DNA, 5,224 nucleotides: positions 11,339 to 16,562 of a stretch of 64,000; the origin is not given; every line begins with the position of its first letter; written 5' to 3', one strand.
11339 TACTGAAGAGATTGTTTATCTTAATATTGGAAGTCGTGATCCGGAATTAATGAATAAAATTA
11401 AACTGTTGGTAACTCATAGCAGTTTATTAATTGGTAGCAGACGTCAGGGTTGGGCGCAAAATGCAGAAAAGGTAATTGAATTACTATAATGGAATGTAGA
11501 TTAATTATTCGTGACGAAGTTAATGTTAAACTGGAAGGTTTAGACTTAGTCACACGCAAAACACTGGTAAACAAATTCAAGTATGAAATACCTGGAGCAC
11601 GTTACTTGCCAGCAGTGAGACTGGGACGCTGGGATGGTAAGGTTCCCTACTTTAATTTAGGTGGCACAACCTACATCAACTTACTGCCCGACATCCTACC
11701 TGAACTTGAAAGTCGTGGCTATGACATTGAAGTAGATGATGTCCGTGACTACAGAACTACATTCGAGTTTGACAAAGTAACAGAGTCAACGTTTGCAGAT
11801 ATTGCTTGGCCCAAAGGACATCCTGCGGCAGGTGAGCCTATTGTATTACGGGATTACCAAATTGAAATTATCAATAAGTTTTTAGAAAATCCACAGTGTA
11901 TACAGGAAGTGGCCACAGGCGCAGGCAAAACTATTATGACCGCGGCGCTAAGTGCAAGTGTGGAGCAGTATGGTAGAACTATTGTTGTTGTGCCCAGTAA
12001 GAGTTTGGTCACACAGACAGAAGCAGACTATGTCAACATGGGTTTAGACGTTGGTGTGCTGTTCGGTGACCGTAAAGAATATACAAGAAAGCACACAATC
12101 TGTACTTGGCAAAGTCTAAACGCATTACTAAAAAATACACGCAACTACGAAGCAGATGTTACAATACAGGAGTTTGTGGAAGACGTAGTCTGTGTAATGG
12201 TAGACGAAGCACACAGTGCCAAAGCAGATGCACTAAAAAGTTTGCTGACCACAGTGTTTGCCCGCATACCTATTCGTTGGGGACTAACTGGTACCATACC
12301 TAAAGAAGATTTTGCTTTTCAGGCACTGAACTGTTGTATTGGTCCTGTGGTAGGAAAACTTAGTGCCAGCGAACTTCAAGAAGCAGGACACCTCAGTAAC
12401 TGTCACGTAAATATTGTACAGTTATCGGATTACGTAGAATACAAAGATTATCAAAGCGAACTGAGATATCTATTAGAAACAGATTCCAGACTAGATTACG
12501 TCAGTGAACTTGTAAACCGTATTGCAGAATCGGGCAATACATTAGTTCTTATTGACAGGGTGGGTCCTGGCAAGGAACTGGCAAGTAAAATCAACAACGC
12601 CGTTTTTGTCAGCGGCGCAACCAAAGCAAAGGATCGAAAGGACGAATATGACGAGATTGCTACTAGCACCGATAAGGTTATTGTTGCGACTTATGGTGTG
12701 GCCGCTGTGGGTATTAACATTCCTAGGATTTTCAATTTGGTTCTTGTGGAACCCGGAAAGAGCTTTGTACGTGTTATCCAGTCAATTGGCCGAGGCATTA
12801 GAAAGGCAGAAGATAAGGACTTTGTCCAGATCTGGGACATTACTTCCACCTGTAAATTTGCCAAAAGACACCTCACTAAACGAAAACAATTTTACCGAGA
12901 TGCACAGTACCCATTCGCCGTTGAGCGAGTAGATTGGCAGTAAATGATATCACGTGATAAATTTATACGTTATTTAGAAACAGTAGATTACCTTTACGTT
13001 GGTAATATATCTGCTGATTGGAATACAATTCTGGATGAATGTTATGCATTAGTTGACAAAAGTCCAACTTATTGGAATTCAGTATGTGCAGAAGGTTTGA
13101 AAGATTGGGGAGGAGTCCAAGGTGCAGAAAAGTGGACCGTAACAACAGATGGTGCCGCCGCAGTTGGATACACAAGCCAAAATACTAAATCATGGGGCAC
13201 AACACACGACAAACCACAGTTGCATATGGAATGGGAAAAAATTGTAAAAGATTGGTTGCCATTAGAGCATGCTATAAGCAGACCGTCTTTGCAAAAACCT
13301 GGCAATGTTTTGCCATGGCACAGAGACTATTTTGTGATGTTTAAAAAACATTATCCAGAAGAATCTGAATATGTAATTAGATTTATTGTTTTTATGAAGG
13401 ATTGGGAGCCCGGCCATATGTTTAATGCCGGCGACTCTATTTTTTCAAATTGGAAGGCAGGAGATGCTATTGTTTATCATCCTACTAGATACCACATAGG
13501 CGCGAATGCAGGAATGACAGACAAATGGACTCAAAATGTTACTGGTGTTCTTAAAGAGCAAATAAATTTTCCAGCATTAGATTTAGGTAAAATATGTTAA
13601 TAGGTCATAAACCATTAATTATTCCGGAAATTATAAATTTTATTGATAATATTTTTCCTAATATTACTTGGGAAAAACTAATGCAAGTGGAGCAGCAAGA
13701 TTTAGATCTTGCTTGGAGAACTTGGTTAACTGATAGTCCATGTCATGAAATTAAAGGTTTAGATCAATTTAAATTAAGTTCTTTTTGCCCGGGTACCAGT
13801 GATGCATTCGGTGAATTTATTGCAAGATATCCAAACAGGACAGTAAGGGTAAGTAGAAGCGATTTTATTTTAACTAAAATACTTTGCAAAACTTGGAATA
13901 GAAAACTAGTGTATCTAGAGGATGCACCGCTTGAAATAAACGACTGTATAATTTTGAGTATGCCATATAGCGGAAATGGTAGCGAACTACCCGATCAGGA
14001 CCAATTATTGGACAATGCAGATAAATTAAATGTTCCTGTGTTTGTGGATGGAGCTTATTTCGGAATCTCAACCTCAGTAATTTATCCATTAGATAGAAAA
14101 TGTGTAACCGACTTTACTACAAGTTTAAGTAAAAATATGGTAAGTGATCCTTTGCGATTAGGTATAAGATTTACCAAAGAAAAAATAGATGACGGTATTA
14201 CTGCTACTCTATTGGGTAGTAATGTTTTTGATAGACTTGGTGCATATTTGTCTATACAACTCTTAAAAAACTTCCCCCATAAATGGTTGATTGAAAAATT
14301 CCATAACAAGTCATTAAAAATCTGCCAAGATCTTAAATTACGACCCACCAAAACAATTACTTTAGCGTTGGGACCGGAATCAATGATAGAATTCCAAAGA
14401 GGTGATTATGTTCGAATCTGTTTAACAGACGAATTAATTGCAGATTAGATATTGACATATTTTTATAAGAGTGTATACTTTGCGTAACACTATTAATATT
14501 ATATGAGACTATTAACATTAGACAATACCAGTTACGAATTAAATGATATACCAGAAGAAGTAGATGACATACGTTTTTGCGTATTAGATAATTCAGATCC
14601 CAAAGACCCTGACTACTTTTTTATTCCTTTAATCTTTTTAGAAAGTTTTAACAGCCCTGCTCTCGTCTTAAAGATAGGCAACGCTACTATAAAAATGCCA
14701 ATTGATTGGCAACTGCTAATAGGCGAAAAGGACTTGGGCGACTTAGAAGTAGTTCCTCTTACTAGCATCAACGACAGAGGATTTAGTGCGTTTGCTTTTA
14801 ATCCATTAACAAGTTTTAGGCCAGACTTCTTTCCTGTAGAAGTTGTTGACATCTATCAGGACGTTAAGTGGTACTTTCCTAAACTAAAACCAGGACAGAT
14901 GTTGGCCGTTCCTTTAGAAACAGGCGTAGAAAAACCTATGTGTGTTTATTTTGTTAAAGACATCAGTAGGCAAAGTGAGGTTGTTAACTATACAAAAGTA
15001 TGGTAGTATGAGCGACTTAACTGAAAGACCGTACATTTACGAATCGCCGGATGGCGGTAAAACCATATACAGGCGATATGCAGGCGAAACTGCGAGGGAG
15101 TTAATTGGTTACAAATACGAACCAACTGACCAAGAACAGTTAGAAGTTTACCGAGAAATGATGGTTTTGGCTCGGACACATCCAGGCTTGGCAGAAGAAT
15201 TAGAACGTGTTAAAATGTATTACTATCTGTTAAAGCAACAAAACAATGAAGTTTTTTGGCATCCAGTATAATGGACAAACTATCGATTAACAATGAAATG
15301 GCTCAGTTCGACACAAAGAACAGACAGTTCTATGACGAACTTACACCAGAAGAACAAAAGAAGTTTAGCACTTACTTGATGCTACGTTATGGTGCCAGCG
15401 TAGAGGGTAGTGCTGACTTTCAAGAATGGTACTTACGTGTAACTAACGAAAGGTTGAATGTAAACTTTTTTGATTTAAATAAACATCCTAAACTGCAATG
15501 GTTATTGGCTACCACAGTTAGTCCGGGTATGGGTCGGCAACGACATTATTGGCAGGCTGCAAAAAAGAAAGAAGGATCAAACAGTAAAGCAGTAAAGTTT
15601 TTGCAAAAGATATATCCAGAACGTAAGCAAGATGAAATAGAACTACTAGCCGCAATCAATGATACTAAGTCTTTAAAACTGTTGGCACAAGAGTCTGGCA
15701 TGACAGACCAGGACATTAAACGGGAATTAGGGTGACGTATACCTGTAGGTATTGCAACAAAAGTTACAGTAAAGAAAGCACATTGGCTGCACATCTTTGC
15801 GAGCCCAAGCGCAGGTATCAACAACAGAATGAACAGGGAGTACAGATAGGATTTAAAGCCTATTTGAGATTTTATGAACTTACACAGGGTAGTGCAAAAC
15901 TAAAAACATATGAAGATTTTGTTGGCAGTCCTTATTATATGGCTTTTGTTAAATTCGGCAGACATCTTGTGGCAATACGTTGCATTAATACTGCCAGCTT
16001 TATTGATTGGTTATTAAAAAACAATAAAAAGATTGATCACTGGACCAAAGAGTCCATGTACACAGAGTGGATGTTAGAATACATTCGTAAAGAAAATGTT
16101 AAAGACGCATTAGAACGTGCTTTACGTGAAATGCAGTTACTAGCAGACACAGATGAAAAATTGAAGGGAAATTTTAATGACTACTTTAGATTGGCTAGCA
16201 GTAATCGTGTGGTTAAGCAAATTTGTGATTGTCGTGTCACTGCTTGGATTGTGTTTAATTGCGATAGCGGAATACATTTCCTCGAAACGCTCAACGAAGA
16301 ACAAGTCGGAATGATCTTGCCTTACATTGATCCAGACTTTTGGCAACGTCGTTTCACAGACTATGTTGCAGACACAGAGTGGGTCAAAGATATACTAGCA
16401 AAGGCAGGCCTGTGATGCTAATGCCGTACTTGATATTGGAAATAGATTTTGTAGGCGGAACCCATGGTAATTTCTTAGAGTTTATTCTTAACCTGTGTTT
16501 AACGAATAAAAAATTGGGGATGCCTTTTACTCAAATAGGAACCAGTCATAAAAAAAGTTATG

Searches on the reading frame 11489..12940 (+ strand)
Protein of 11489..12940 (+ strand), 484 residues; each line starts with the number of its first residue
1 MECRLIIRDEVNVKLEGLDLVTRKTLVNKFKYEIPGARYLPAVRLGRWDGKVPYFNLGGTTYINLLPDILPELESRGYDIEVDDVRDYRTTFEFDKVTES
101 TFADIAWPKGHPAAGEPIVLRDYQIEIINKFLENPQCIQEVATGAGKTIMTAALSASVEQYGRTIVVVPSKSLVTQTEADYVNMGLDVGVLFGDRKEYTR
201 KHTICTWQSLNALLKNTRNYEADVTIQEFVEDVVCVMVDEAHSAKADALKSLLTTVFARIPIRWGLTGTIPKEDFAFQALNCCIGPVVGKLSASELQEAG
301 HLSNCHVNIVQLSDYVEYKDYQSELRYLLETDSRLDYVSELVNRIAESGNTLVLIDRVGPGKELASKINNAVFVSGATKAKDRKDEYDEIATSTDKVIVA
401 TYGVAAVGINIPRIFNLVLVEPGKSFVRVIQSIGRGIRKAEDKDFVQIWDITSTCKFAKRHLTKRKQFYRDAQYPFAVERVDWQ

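Call 65: search_protein_families(library=pfam, proteins=[window:11489-12940:+], max_evalue=0.001)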
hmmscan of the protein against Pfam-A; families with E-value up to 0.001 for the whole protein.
window:11489-12940:+ (484 aa): 4 families
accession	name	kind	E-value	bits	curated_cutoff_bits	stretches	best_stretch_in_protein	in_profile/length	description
PF04851.21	ResIII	-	2.6e-18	66.9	22.5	1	118-271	2-163/164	Type III restriction enzyme, res subunit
PF00270.35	DEAD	-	6.5e-12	45.9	26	1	122-271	2-161/167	DEAD/DEAH box helicase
PF00271.37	Helicase_C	-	4.1e-09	37.1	23.5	1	344-438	11-108/110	Helicase conserved C-terminal domain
PF18766.7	SWI2_SNF2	-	0.00086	19.4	26.7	0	143-269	27-154/221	SWI2/SNF2 ATPase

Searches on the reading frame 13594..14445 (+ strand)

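Call 65: search_protein_families(library=pfam, proteins=[window:13594-14445:+], max_evalue=0.001)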
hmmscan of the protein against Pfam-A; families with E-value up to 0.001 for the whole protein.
window:13594-14445:+ (284 aa): 1 family
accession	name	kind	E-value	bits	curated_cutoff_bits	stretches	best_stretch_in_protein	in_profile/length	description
PF00155.27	Aminotran_1_2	-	0.00032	20.5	19.7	1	117-229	148-267/361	Aminotransferase class I and II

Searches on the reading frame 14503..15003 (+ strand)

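Call 3: search_protein_families(library=pfam, proteins=[window:14503-15003:+], max_evalue=1)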
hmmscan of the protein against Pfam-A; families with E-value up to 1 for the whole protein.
window:14503-15003:+ (167 aa): 0 families

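Call 4: search_protein_families(library=phrogs, proteins=[window:14503-15003:+], max_evalue=0.01)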
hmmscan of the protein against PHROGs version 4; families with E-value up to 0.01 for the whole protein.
window:14503-15003:+ (167 aa): 1 family
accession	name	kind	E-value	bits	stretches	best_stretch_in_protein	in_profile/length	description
phrog_11279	-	unknown function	6.3e-50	170.3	1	1-156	1-155/166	-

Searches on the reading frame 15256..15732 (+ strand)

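Call 3: search_protein_families(library=pfam, proteins=[window:15256-15732:+], max_evalue=1)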
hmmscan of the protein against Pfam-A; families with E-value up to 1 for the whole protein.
window:15256-15732:+ (159 aa): 0 families

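Call 4: search_protein_families(library=phrogs, proteins=[window:15256-15732:+], max_evalue=0.01)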
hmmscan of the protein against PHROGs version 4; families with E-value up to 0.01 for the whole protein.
window:15256-15732:+ (159 aa): 1 family
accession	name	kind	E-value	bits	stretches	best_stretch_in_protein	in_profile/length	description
phrog_11758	-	unknown function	8.3e-17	62.2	2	55-156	139-248/263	-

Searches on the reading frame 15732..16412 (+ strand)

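Call 3: search_protein_families(library=pfam, proteins=[window:15732-16412:+], max_evalue=1)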
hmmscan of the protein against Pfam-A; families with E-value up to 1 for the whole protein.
window:15732-16412:+ (227 aa): 5 families
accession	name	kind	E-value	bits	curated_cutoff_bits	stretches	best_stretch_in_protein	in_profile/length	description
PF00096.32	zf-C2H2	-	0.0013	19.5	25.2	1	3-23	1-21/23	Zinc finger, C2H2 type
PF12171.14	zf-C2H2_jaz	-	0.024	15.2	22.6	1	3-22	2-21/27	Zinc-finger double-stranded RNA-binding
PF13894.12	zf-C2H2_4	-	0.046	14.9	27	1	3-22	1-20/24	C2H2-type zinc finger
PF12874.13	zf-met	-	0.13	13.1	21.2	1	3-22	1-20/25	Zinc-finger of C2H2 type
PF02892.21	zf-BED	-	0.25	11.8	20.6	1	4-22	18-39/44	BED zinc finger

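Call 4: search_protein_families(library=phrogs, proteins=[window:15732-16412:+], max_evalue=0.01)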
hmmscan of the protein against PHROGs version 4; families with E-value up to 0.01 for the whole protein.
window:15732-16412:+ (227 aa): 1 family
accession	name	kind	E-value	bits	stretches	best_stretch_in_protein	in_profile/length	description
phrog_11058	-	unknown function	1.8e-52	179.1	1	2-227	13-239/239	-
